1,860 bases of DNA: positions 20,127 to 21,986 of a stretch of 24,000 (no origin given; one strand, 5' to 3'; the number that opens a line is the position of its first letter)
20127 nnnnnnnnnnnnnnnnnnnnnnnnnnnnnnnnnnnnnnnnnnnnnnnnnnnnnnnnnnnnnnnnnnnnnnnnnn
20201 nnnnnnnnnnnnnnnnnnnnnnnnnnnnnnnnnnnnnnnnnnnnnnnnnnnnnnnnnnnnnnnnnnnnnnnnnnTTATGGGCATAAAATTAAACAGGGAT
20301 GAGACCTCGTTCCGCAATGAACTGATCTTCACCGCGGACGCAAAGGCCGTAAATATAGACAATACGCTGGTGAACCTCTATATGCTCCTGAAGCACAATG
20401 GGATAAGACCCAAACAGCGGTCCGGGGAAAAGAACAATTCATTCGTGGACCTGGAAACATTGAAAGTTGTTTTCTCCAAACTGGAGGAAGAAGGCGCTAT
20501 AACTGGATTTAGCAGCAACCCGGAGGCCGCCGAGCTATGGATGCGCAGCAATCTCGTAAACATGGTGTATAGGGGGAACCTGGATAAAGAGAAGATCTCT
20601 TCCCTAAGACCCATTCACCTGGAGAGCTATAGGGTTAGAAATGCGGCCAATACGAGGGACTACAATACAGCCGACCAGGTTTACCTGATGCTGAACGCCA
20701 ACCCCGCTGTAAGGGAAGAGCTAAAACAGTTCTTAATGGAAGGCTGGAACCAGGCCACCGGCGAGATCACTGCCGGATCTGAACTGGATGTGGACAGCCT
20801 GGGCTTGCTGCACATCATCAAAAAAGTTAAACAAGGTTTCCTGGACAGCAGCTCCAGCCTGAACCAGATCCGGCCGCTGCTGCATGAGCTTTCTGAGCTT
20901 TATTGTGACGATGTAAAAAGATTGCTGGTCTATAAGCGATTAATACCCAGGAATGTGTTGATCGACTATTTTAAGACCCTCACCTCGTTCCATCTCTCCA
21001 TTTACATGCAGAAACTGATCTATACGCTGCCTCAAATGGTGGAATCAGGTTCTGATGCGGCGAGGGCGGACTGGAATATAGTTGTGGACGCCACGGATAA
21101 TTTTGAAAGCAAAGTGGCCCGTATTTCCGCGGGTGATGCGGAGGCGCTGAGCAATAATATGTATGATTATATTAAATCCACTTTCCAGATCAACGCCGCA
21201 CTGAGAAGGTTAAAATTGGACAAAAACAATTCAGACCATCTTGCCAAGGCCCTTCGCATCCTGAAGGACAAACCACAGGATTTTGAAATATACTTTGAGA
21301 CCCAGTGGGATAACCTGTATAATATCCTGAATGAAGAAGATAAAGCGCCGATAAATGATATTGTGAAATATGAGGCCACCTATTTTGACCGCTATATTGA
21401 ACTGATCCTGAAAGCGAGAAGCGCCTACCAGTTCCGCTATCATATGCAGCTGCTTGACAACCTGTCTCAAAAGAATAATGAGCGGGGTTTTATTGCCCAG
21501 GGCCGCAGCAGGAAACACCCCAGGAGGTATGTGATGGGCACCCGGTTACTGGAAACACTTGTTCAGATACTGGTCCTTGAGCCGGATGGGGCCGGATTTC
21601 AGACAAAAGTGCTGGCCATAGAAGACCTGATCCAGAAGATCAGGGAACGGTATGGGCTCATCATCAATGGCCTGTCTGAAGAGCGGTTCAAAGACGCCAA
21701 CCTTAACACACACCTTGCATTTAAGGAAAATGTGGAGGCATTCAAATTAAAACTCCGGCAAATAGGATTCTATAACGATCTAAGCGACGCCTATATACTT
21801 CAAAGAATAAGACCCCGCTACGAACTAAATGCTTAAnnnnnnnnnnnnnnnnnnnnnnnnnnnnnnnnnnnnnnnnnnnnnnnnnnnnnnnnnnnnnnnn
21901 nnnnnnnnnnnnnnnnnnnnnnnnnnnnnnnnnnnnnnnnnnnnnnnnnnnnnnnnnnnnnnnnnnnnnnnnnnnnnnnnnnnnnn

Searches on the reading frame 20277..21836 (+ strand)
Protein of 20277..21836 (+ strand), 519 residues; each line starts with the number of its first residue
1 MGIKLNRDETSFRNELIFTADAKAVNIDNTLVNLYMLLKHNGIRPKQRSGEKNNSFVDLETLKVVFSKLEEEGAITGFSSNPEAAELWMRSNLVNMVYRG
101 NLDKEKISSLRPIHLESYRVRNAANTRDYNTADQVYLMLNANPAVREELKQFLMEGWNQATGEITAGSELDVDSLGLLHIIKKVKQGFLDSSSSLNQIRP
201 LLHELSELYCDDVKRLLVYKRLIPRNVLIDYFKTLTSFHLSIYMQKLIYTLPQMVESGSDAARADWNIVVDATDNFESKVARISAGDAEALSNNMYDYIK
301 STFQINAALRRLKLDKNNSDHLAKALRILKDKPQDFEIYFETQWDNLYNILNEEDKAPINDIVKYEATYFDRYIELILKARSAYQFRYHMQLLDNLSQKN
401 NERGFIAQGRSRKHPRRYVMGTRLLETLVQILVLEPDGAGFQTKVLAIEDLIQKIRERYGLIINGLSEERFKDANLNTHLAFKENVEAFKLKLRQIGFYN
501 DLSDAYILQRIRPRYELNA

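Call 6: search_protein_families(library=pfam, proteins=[window:20277-21836:+], max_evalue=0.001)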
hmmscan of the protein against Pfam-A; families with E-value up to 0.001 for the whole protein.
window:20277-21836:+ (519 aa): 0 families

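Call 7: search_protein_families(library=ncbifam, proteins=[window:20277-21836:+], max_evalue=0.01)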
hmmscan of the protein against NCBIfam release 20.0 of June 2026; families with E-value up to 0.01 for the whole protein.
window:20277-21836:+ (519 aa): 1 family
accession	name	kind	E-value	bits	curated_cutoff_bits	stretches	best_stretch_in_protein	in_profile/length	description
NF047733.1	antiphage_MADS7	equivalog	5.1e-195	649.5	410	1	5-515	1-529/529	methylation-associated defense system protein MAD7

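Call 29: find_encoding_contigs(protein=window:20277-21836:+, flank=10000, max_places=2)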
Protein window:20277-21836:+ (519 aa): no gene with exactly this product is on record in the collection.
